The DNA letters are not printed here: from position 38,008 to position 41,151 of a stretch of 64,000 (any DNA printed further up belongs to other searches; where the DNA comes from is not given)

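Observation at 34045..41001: Five-gene operon linking ispH to a putative lipid-linked glycosylation system (MFS - HD - GT2 - YfhO-like GT-C)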

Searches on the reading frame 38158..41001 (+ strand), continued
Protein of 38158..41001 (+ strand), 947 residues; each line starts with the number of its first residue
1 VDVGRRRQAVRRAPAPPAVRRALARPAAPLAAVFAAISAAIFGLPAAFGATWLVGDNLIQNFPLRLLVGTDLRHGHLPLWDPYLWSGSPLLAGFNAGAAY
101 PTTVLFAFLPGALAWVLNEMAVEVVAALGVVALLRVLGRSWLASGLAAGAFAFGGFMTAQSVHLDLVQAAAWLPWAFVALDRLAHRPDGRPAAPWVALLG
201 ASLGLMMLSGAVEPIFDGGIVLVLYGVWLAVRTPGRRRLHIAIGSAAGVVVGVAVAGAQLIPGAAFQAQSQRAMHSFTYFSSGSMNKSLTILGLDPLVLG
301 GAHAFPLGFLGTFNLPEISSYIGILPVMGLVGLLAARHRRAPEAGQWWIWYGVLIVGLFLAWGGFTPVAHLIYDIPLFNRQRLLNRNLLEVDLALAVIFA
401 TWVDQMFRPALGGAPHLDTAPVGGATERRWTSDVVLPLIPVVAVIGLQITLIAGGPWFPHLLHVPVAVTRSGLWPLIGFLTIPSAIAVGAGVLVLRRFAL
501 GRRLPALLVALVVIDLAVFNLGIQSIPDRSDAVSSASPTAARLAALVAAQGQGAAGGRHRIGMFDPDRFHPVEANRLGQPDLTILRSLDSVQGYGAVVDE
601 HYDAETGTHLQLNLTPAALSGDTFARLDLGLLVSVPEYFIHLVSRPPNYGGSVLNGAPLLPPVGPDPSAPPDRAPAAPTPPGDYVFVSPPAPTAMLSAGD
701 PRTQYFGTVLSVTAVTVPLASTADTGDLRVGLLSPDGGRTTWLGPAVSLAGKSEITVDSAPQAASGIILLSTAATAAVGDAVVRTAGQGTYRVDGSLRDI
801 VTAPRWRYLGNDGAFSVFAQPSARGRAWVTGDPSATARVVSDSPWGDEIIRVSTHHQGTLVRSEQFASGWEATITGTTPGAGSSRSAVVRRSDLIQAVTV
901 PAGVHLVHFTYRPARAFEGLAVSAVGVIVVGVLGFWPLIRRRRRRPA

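Call 96: search_protein_families(library=pfam, proteins=[P0274, P0339, P0346, P0367, P0375, P0377, P0378, P0380, P0381], max_evalue=0.001)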
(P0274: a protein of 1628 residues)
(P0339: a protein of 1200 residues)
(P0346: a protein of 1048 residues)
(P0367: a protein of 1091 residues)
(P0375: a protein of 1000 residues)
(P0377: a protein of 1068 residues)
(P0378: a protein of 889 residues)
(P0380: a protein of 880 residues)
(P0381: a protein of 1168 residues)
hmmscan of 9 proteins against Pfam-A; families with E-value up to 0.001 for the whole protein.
P0274 (1628 aa): 0 families

P0339 (1200 aa): 1 family
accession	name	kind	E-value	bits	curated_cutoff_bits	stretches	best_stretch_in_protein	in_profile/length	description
PF09586.16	YfhO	-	0.00038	19.4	28.5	0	814-885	763-832/835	Bacterial membrane protein YfhO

P0346 (1048 aa): 0 families

P0367 (1091 aa): 1 family
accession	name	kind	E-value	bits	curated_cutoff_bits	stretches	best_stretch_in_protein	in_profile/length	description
PF09586.16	YfhO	-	1.1e-05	24.5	28.5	1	983-1057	765-835/835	Bacterial membrane protein YfhO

P0375 (1000 aa): 1 family
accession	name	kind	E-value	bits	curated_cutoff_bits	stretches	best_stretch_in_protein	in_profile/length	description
PF04138.20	GtrA_DPMS_TM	-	1e-06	29.4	26.1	1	856-948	1-93/117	GtrA/DPMS, transmembrane domain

P0377 (1068 aa): 2 families
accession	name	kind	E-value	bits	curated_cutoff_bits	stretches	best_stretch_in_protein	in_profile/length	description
PF19510.5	DUF6044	-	5.3e-06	25.6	27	1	87-142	79-136/564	Protein of unknown function (DUF6044)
PF09586.16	YfhO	-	5.8e-06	25.4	28.5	0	978-1043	774-835/835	Bacterial membrane protein YfhO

P0378 (889 aa): 0 families

P0380 (880 aa): 0 families

P0381 (1168 aa): 0 families
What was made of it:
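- One family member is fused to a GtrA flippase domain (call 96).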

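Call 102: search_protein_families(library=pfam, proteins=[L078:3816-6269:+, L078:6266-6664:+, L078:6848-7741:+, L078:11199-11876:-, L078:11997-13241:+, L082:6347-7612:-, L082:7728-8978:+, L082:8978-9901:+, L082:12791-13726:-, L082:13914-14837:+], max_evalue=0.0001)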
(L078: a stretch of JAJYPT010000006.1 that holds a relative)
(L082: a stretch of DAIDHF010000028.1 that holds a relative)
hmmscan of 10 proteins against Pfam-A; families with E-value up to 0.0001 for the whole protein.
L078:3816-6269:+ (817 aa): 2 families
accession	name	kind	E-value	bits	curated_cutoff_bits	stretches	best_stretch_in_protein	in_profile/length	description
PF00521.26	DNA_topoisoIV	-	7.3e-152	506.6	31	1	39-478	1-432/432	DNA gyrase/topoisomerase IV, subunit A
PF03989.18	DNA_gyraseA_C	-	1.6e-69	229.5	27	6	663-708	1-46/48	DNA gyrase C-terminal domain, beta-propeller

L078:6266-6664:+ (132 aa): 1 family
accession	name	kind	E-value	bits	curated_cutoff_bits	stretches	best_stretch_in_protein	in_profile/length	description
PF12089.13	DUF3566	-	2.3e-09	38.1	22.2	1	18-125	5-117/118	Transmembrane domain of unknown function (DUF3566)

L078:6848-7741:+ (297 aa): 8 families
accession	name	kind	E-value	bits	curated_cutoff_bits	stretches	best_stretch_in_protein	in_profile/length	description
PF01370.27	Epimerase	-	7.2e-48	163.5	20.9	1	3-218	1-228/240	NAD dependent epimerase/dehydratase family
PF16363.11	GDP_Man_Dehyd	-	1.2e-42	147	27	1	4-285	1-329/332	GDP-mannose 4,6 dehydratase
PF01073.25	3Beta_HSD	-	8.1e-25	87.8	22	1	4-217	1-231/280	3-beta hydroxysteroid dehydrogenase/isomerase family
PF04321.23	RmlD_sub_bind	-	3.8e-15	56.2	27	1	1-194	1-178/287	RmlD substrate binding domain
PF02719.21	Polysacc_synt_2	-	4.6e-15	56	20.2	1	40-249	56-252/293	Polysaccharide biosynthesis protein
PF07993.18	NAD_binding_4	-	3e-13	50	20.1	1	50-190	79-236/258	Male sterility protein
PF13460.12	NAD_binding_10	-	3.6e-06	27.4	27.2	1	7-145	1-131/184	NAD(P)H-binding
PF05368.20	NmrA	-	9.3e-06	25.9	27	1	2-110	4-107/298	NmrA-like family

L078:11199-11876:- (225 aa): 1 family
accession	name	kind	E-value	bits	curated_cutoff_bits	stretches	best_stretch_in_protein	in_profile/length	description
PF00881.29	Nitroreductase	-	1.1e-26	94.4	23.5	1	27-192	2-166/167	Nitroreductase family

L078:11997-13241:+ (414 aa): 4 families
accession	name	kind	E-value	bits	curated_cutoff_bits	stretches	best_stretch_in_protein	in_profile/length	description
PF00069.31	Pkinase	-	9.9e-43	146.9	31.7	1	42-267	24-259/263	Protein kinase domain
PF07714.23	PK_Tyr_Ser-Thr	-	2.1e-30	106.3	23.1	1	44-265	30-254/258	Protein tyrosine and serine/threonine kinase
PF14531.12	Kinase-like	-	5.5e-06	26.3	25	1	134-219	162-257/289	Kinase-like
PF03109.22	ABC1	-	3.3e-05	23.6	22.9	0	91-165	142-215/244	ABC1 atypical kinase-like domain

L082:6347-7612:- (421 aa): 1 family
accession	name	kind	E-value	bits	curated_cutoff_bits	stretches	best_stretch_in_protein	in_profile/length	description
PF00909.26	Ammonium_transp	-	1.5e-120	403.1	23.2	1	13-412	1-399/399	Ammonium Transporter Family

L082:7728-8978:+ (416 aa): 2 families
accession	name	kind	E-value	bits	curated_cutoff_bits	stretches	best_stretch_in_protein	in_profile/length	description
PF01370.27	Epimerase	-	3.6e-20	72.8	20.9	1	30-318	1-238/240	NAD dependent epimerase/dehydratase family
PF16363.11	GDP_Man_Dehyd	-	1e-12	48.7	27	1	31-331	1-260/332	GDP-mannose 4,6 dehydratase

L082:8978-9901:+ (307 aa): 2 families
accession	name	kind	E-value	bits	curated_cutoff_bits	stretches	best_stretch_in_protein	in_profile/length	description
PF00535.33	Glycos_transf_2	-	9.2e-17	61.9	23.3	1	66-221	1-160/168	Glycosyl transferase family 2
PF13641.12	Glyco_tranf_2_3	-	9.5e-06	26.2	27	1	64-184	2-128/230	Glycosyltransferase like family 2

L082:12791-13726:- (311 aa): 0 families

L082:13914-14837:+ (307 aa): 8 families
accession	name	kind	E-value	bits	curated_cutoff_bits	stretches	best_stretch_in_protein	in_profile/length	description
PF01370.27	Epimerase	-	1.9e-52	178.5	20.9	1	3-220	1-223/240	NAD dependent epimerase/dehydratase family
PF16363.11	GDP_Man_Dehyd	-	1.4e-45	156.7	27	1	4-293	1-330/332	GDP-mannose 4,6 dehydratase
PF01073.25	3Beta_HSD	-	2.8e-22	79.5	22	1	4-212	1-219/280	3-beta hydroxysteroid dehydrogenase/isomerase family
PF02719.21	Polysacc_synt_2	-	9.7e-20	71.4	20.2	1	3-254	1-250/293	Polysaccharide biosynthesis protein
PF04321.23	RmlD_sub_bind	-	1.6e-18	67.3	27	1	1-201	1-178/287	RmlD substrate binding domain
PF07993.18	NAD_binding_4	-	3.9e-13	49.6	20.1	1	61-210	83-250/258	Male sterility protein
PF13460.12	NAD_binding_10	-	1.5e-07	31.9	27.2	1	7-162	1-142/184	NAD(P)H-binding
PF00106.31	adh_short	-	1.7e-06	28.1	26.6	1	3-155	3-163/195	short chain dehydrogenase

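Call 104: search_protein_families(library=ncbifam, proteins=[L061:12459-13352:-, L078:6848-7741:+, L082:13914-14837:+, L082:7728-8978:+, L061:8847-9884:+, L061:7807-8838:+], max_evalue=1e-10)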
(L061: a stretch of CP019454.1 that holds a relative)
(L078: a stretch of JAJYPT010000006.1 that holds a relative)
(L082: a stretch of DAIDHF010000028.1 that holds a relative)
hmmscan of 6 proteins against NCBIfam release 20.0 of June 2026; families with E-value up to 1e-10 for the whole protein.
L061:12459-13352:- (297 aa): 20 families
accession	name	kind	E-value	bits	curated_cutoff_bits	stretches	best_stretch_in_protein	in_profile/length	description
TIGR01179.1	galE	equivalog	1.9e-43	148.6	262.3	1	2-290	1-322/332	UDP-glucose 4-epimerase GalE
TIGR01181.1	dTDP_gluc_dehyt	equivalog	3.4e-41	141.4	365.1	1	2-288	1-306/321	dTDP-glucose 4,6-dehydratase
TIGR02197.1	heptose_epim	equivalog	2.5e-28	99.2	274.6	1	3-255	1-270/316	ADP-glyceromanno-heptose 6-epimerase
TIGR04180.1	EDH_00030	hypoth_equivalog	1.7e-27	96.3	475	1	3-252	1-263/297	NAD-dependent 4,6-dehydratase LegB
NF007956.0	PRK10675.1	subfamily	2.4e-23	82.8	394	1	1-269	1-304/338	UDP-glucose 4-epimerase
NF043036.1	ErythonDh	equivalog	6.3e-23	81.5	325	1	1-165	1-179/321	D-erythronate dehydrogenase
NF007582.0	PRK10217.1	equivalog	1.2e-22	80.5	698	1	2-243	3-272/355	dTDP-glucose 4,6-dehydratase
NF007490.0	PRK10084.1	subfamily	2e-22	79.7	649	1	121-223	153-254/361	dTDP-glucose 4,6-dehydratase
NF042422.1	oxyalk_red_OleD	equivalog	5.9e-21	75.2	580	1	1-226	1-225/329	2-alkyl-3-oxoalkanoate reductase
NF047922.1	GDPFucSynFcl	equivalog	6.9e-21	75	500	1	2-293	4-301/308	GDP-L-fucose synthase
TIGR03466.1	HpnA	hypoth_equivalog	1.6e-17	63.4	367.65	1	1-136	1-139/327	hopanoid-associated sugar epimerase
NF011728.1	PRK15181.1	equivalog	2.7e-17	62.8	760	1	56-219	86-252/348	Vi polysaccharide biosynthesis UDP-N-acetylglucosaminuronic acid C-4 epimerase TviC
TIGR02622.1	CDP_4_6_dhtase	equivalog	2.6e-16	59.7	278.45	1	2-192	6-218/352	CDP-glucose 4,6-dehydratase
NF042423.1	oxyalk_red_Shew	equivalog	1.2e-15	57.4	580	1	2-215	10-220/331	2-alkyl-3-oxoalkanoate reductase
NF008360.0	PRK11150.1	equivalog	2.7e-15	56.4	452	1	3-239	2-248/310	ADP-glyceromanno-heptose 6-epimerase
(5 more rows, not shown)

L078:6848-7741:+ (297 aa): 18 families
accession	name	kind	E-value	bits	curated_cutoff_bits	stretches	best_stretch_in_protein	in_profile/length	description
TIGR01181.1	dTDP_gluc_dehyt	equivalog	5.3e-46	157.2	365.1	1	3-289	2-308/321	dTDP-glucose 4,6-dehydratase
TIGR01179.1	galE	equivalog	1.2e-38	132.8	262.3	1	3-289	2-322/332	UDP-glucose 4-epimerase GalE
TIGR04180.1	EDH_00030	hypoth_equivalog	1.2e-33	116.5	475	1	3-255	1-267/297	NAD-dependent 4,6-dehydratase LegB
TIGR02197.1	heptose_epim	equivalog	9.2e-26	90.7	274.6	1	3-251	1-267/316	ADP-glyceromanno-heptose 6-epimerase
NF043036.1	ErythonDh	equivalog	1.1e-23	83.9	325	1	1-151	1-166/321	D-erythronate dehydrogenase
NF011728.1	PRK15181.1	equivalog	1.4e-22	80.2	760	1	43-289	74-334/348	Vi polysaccharide biosynthesis UDP-N-acetylglucosaminuronic acid C-4 epimerase TviC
NF042422.1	oxyalk_red_OleD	equivalog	1.6e-22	80.3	580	1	1-227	1-227/329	2-alkyl-3-oxoalkanoate reductase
NF007490.0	PRK10084.1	subfamily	2.9e-21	75.9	649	1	1-287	1-329/361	dTDP-glucose 4,6-dehydratase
TIGR03466.1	HpnA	hypoth_equivalog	2.6e-20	72.6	367.65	1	1-127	1-131/327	hopanoid-associated sugar epimerase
NF007582.0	PRK10217.1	equivalog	1.5e-19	70.3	698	1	57-219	72-244/355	dTDP-glucose 4,6-dehydratase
NF042423.1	oxyalk_red_Shew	equivalog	2.7e-19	69.4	580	1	3-217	11-223/331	2-alkyl-3-oxoalkanoate reductase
TIGR02622.1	CDP_4_6_dhtase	equivalog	3.1e-19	69.3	278.45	1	2-284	6-322/352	CDP-glucose 4,6-dehydratase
NF007956.0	PRK10675.1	subfamily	9.7e-18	64.4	394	1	1-151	1-166/338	UDP-glucose 4-epimerase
TIGR03589.1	PseB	equivalog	6.1e-17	61.6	407.75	1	2-259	6-255/324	UDP-N-acetylglucosamine 4,6-dehydratase (inverting)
NF052578.1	StrlDmthSdmBMthl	equivalog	1.8e-16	60.8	600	1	1-251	1-252/328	sterol demethylase protein SdmB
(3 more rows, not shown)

L082:13914-14837:+ (307 aa): 19 families
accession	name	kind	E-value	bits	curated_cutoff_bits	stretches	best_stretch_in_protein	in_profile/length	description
TIGR01181.1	dTDP_gluc_dehyt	equivalog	8.3e-45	153.3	365.1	1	2-297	1-309/321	dTDP-glucose 4,6-dehydratase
TIGR01179.1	galE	equivalog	4.2e-38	131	262.3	1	2-289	1-315/332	UDP-glucose 4-epimerase GalE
TIGR04180.1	EDH_00030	hypoth_equivalog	3.3e-32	111.7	475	1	3-262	1-267/297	NAD-dependent 4,6-dehydratase LegB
NF043036.1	ErythonDh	equivalog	1.6e-26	93.3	325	1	1-194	1-205/321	D-erythronate dehydrogenase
TIGR02197.1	heptose_epim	equivalog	2.8e-24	85.9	274.6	1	3-263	1-274/316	ADP-glyceromanno-heptose 6-epimerase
NF007582.0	PRK10217.1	equivalog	7.2e-23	81.2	698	1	2-251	3-270/355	dTDP-glucose 4,6-dehydratase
NF007490.0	PRK10084.1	subfamily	6.2e-22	78.1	649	1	1-252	1-278/361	dTDP-glucose 4,6-dehydratase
TIGR02622.1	CDP_4_6_dhtase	equivalog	3.4e-21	75.8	278.45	1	2-295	6-326/352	CDP-glucose 4,6-dehydratase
NF042422.1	oxyalk_red_OleD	equivalog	5.1e-20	72.1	580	1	1-216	1-209/329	2-alkyl-3-oxoalkanoate reductase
NF007956.0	PRK10675.1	subfamily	2.8e-18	66.1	394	1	1-279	1-308/338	UDP-glucose 4-epimerase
TIGR03466.1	HpnA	hypoth_equivalog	4.5e-17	61.9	367.65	1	1-288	1-282/327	hopanoid-associated sugar epimerase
TIGR01214.1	rmlD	equivalog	1.4e-16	60.5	224.05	1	2-201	1-178/285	dTDP-4-dehydrorhamnose reductase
TIGR03589.1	PseB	equivalog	4.1e-16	58.8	407.75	1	2-260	6-254/324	UDP-N-acetylglucosamine 4,6-dehydratase (inverting)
NF047922.1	GDPFucSynFcl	equivalog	1.4e-15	57.6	500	1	2-299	4-301/308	GDP-L-fucose synthase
NF042423.1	oxyalk_red_Shew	equivalog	2.6e-15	56.3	580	1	2-215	10-214/331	2-alkyl-3-oxoalkanoate reductase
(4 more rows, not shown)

L082:7728-8978:+ (416 aa): 2 families
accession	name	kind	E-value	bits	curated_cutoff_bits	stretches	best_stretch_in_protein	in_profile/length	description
NF041015.1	UDPsulfquin_syn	equivalog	3.7e-141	470.5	575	1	28-406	1-384/384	UDP-sulfoquinovose synthase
TIGR01181.1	dTDP_gluc_dehyt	equivalog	6.6e-11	41.9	365.1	0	99-177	56-131/321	dTDP-glucose 4,6-dehydratase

L061:8847-9884:+ (345 aa): 3 families
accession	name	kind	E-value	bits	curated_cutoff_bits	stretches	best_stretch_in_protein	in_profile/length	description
NF058614.1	PPMAGASynPpgS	equivalog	2.7e-26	92.4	370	1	121-314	3-197/226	polyprenyl-phospho-N-acetylgalactosaminyl synthase PpgS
TIGR04182.1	glyco_TIGR04182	equivalog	2.7e-25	89.3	325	1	120-337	2-214/293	S-layer glycoprotein N-glycosyltransferase AglJ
NF041391.1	DPhHxTase_Halo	equivalog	1.3e-21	76.6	375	1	126-322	3-191/213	dolichyl-phosphate hexose transferase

L061:7807-8838:+ (343 aa): 0 families
